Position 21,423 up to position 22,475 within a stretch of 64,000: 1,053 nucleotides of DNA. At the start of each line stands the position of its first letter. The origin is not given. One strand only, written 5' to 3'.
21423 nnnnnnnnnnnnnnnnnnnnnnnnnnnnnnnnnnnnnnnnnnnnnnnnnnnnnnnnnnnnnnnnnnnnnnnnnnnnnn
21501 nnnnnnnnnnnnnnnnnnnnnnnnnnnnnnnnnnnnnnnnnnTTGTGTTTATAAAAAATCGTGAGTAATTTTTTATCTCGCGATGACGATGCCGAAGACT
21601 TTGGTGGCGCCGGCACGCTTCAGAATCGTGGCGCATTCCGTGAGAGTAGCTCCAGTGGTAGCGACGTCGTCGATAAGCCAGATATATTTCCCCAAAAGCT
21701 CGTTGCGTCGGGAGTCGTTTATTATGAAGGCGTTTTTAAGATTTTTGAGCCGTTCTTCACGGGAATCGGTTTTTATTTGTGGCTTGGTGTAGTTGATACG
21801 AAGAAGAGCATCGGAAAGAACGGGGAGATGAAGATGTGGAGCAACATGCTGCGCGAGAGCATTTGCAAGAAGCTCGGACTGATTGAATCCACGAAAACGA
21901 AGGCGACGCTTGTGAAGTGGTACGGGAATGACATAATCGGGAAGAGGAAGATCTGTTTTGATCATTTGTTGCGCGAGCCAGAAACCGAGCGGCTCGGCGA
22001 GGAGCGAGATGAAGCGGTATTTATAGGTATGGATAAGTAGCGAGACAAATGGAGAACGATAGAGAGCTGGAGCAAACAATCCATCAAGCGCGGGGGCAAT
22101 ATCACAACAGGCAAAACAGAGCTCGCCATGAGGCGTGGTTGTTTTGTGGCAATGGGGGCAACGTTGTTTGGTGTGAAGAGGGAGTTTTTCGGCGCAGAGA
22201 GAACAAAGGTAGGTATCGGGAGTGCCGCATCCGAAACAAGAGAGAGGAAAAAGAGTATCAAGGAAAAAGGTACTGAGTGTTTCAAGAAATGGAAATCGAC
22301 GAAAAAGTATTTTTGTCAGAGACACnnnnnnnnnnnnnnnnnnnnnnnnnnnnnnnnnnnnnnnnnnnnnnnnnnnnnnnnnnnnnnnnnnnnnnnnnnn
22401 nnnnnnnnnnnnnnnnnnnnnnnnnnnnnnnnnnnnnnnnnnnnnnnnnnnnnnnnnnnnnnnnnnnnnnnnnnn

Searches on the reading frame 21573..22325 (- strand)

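Call 99: search_protein_families(library=pfam, proteins=[window:21573-22325:-], max_evalue=0.001)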
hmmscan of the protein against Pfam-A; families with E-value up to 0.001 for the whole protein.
window:21573-22325:- (250 aa): 2 families
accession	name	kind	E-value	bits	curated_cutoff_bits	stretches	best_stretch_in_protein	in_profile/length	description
PF18912.6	DZR_2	-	5.7e-07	29.7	27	1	21-73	1-55/56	Double zinc ribbon domain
PF00156.33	Pribosyltran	-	6.3e-05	22.8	26.3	1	158-243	44-118/158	Phosphoribosyl transferase domain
